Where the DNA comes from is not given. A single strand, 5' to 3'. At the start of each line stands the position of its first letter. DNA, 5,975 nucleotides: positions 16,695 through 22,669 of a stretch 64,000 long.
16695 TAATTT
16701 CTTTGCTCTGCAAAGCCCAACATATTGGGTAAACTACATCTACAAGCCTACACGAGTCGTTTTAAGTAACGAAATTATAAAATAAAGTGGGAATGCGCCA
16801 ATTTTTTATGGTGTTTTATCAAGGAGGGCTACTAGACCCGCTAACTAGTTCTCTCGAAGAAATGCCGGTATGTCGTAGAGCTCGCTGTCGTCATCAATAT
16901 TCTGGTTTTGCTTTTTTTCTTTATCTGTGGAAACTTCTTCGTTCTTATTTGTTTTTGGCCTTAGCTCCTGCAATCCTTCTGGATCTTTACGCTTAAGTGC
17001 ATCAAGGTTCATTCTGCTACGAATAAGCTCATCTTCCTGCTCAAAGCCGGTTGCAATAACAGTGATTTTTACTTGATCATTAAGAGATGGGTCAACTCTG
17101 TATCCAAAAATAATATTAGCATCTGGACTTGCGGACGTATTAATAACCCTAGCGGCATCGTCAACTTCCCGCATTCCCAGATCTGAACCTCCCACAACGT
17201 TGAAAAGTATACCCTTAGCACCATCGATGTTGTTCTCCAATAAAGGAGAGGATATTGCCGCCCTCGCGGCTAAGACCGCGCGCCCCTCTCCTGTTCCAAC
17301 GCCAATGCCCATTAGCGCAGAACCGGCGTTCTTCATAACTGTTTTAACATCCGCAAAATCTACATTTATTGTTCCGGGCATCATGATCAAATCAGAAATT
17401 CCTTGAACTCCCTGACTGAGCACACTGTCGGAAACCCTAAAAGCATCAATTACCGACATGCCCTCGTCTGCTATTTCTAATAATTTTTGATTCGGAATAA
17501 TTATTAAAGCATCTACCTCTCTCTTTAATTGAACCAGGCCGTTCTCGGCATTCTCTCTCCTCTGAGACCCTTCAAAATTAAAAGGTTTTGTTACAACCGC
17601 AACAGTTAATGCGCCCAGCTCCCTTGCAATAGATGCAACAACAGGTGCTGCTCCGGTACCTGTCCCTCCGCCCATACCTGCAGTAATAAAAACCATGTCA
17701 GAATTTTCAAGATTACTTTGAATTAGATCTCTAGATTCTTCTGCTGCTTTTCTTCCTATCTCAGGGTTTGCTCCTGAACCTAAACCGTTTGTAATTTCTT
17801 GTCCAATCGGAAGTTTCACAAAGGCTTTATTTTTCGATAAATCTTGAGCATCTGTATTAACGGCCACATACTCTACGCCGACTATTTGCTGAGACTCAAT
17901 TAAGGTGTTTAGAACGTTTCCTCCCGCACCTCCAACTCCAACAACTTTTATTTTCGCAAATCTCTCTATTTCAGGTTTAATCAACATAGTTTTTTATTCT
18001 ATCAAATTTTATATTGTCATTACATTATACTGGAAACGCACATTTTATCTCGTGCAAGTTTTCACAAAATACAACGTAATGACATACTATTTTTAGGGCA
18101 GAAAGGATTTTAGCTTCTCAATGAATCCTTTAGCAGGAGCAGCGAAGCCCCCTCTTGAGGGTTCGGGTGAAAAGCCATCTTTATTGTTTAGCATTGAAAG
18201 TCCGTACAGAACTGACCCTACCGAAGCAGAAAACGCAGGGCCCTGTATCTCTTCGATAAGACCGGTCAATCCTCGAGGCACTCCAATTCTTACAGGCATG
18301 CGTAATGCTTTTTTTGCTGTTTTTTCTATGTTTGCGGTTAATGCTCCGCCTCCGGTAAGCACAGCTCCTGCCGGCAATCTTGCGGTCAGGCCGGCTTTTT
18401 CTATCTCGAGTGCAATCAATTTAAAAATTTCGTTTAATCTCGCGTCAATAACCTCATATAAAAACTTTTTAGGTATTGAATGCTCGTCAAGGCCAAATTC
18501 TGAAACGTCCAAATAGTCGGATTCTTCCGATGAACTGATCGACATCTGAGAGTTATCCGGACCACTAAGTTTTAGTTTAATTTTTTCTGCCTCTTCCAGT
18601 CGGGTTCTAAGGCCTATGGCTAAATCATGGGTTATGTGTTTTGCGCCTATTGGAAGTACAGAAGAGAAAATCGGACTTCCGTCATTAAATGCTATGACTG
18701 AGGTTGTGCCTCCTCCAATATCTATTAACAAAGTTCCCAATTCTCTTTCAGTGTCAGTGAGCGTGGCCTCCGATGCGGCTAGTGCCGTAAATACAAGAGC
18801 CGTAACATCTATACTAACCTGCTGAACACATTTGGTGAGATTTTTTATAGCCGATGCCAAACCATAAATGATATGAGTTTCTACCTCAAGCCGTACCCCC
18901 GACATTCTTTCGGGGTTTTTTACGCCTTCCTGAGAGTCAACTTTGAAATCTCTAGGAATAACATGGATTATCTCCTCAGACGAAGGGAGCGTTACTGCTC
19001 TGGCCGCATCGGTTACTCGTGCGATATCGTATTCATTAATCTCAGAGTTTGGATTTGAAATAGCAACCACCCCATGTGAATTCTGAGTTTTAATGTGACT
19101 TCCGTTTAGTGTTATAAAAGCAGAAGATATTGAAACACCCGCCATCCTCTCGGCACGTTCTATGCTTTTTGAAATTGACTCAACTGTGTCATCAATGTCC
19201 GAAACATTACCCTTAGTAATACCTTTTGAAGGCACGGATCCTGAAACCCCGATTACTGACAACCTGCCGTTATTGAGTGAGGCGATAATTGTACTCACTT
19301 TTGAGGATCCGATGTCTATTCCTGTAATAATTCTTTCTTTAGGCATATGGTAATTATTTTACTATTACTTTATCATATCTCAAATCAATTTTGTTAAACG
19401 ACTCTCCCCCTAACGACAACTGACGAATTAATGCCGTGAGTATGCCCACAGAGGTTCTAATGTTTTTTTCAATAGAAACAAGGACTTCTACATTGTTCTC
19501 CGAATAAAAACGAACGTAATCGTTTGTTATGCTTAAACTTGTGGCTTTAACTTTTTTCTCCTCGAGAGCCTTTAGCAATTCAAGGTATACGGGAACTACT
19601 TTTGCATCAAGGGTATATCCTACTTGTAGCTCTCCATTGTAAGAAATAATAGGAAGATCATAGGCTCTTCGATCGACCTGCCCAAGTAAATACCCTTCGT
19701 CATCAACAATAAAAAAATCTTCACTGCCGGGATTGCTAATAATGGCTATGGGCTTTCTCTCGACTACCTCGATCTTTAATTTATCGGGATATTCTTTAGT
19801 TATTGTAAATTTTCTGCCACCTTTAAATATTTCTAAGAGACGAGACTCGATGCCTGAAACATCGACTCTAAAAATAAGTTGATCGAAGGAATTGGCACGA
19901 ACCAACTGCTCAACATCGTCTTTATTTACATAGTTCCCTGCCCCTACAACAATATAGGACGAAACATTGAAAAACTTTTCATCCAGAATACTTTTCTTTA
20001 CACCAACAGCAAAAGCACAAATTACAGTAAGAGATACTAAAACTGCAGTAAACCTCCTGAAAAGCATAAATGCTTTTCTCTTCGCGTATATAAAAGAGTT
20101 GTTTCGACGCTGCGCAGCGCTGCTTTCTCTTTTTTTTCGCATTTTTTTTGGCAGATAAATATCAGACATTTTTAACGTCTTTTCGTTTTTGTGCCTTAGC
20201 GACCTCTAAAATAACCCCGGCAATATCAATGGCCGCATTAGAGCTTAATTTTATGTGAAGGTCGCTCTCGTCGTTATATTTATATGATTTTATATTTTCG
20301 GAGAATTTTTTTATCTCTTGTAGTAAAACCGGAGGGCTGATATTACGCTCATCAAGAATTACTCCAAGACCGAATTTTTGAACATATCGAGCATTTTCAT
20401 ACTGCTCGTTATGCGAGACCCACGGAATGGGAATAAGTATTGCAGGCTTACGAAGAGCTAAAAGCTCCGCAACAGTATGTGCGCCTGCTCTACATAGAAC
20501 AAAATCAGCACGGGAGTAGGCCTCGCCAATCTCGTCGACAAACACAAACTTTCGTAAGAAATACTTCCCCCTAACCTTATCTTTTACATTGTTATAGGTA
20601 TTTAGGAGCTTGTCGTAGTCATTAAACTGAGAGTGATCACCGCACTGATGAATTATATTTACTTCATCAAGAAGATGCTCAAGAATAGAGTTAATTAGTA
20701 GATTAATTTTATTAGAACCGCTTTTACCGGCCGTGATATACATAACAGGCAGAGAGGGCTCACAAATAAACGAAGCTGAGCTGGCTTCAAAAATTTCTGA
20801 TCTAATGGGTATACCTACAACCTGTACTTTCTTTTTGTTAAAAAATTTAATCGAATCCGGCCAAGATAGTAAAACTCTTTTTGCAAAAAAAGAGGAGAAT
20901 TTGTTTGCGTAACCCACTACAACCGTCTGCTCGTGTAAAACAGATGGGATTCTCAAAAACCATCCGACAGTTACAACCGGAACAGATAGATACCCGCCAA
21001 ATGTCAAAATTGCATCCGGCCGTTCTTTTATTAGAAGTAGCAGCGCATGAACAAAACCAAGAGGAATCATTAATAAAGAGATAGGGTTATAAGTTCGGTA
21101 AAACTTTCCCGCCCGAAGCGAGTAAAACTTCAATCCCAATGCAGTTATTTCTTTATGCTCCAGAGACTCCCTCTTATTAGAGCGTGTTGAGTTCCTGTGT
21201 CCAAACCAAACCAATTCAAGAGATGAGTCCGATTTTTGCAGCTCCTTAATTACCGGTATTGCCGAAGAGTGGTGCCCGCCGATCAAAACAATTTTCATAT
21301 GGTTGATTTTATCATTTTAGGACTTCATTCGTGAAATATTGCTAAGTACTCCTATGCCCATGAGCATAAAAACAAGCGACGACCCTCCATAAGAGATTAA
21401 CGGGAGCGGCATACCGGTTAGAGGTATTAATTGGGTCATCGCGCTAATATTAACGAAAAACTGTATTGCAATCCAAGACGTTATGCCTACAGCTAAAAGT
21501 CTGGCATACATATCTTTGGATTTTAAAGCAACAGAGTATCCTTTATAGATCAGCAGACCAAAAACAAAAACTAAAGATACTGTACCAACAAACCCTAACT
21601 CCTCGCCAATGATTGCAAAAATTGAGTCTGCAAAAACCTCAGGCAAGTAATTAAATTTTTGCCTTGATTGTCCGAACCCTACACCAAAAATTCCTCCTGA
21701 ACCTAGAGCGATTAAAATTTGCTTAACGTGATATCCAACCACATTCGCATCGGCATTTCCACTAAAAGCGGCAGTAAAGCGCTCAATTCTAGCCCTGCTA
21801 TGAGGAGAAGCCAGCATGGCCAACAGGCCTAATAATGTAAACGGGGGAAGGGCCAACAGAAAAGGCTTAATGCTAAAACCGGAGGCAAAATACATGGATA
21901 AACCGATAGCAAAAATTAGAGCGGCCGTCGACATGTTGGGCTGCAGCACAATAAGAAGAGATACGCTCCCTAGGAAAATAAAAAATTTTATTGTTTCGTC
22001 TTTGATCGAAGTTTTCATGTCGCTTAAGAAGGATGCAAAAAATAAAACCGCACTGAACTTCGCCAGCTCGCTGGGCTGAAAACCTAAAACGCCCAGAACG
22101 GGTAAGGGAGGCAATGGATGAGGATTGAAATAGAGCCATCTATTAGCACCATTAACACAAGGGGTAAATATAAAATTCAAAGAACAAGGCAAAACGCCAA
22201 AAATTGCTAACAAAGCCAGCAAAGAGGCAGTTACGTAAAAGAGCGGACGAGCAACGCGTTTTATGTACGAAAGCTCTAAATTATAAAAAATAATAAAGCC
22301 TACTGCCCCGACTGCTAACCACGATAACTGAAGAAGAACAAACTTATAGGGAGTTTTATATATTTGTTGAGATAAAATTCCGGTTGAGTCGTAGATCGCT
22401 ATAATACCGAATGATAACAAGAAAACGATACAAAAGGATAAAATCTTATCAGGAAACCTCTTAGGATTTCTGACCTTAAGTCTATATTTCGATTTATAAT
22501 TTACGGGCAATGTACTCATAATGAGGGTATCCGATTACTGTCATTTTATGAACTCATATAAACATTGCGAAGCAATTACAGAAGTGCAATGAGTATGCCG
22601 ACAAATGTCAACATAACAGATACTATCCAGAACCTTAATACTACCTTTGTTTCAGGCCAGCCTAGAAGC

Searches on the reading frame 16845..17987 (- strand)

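Call 84: search_protein_families(library=pfam, proteins=[window:16845-17987:-], max_evalue=0.00001)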
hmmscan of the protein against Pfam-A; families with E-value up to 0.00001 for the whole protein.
window:16845-17987:- (380 aa): 2 families
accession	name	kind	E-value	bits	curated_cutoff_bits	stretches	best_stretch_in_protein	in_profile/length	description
PF00091.31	Tubulin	-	3.4e-51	174.7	33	1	12-173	1-189/190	Tubulin/FtsZ family, GTPase domain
PF12327.13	FtsZ_C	-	7.3e-32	110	27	1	222-316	1-95/95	FtsZ family, C-terminal domain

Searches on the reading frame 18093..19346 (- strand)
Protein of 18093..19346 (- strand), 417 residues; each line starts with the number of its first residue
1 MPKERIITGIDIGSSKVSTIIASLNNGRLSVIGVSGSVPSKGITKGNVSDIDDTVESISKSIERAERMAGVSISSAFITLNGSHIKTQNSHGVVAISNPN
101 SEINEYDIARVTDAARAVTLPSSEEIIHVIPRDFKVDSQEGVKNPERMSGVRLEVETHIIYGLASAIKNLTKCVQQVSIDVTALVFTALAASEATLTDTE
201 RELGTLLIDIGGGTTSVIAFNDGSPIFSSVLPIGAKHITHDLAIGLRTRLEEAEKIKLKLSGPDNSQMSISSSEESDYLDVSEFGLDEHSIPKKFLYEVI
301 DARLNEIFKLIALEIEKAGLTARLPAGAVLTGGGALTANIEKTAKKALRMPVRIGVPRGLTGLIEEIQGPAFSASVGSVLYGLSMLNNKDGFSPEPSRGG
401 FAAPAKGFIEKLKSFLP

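Call 84: search_protein_families(library=pfam, proteins=[window:18093-19346:-], max_evalue=0.00001)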
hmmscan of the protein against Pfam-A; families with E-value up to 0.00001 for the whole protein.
window:18093-19346:- (417 aa): 4 families
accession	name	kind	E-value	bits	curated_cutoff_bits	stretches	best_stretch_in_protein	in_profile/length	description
PF14450.12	FtsA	-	3.4e-40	137.8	31.8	2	207-377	2-127/127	Cell division protein FtsA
PF02491.25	SHS2_FTSA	-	2.4e-28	98.7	25.4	1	82-160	1-78/79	SHS2 domain inserted in FTSA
PF06723.19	MreB_Mbl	-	1.6e-08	34.3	27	1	188-355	130-304/327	MreB/Mbl protein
PF11104.14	PilM_2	-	1.8e-08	34.1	27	1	9-269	1-246/340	Type IV pilus assembly protein PilM;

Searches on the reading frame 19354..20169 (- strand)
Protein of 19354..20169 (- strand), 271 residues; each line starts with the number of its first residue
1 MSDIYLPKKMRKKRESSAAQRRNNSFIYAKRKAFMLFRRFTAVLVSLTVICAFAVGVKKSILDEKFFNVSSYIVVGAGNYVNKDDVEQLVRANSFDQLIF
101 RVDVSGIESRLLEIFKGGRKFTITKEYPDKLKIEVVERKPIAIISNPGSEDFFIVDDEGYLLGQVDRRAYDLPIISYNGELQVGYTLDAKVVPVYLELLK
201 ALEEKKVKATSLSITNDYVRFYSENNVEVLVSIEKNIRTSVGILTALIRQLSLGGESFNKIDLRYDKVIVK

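Call 84: search_protein_families(library=pfam, proteins=[window:19354-20169:-], max_evalue=0.00001)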
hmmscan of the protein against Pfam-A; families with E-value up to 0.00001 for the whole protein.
window:19354-20169:- (271 aa): 1 family
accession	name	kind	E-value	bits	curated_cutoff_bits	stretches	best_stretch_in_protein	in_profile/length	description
PF08478.15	POTRA_1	-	9.8e-08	32.6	23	1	70-138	4-69/69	POTRA domain, FtsQ-type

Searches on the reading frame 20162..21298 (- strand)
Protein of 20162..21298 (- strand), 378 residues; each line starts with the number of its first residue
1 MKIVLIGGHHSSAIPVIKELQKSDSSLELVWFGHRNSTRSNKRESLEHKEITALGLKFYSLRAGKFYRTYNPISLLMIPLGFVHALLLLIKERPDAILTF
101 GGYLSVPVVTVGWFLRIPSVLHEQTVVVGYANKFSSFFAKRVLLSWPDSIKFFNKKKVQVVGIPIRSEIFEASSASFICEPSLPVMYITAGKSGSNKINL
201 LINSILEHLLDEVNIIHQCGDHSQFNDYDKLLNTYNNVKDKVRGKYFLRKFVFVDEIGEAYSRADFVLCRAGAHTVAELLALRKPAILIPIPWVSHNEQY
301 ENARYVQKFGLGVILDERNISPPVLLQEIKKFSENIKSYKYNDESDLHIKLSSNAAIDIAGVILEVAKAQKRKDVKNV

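Call 84: search_protein_families(library=pfam, proteins=[window:20162-21298:-], max_evalue=0.00001)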
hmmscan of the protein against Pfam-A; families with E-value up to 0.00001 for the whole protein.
window:20162-21298:- (378 aa): 2 families
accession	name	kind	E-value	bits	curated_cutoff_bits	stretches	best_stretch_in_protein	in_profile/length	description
PF04101.22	Glyco_tran_28_C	-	2.6e-26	93.1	22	1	186-343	2-151/166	Glycosyltransferase family 28 C-terminal domain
PF03033.26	Glyco_transf_28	-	1.2e-14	55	26.2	1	7-143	9-138/139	Glycosyltransferase family 28 N-terminal domain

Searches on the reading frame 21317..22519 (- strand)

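Call 84: search_protein_families(library=pfam, proteins=[window:21317-22519:-], max_evalue=0.00001)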
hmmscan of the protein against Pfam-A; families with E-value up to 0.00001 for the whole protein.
window:21317-22519:- (400 aa): 1 family
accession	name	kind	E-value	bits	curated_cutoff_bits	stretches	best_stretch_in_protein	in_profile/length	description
PF01098.24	FTSW_RODA_SPOVE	-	1.9e-82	277.5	26.4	1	28-399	4-354/356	Cell cycle protein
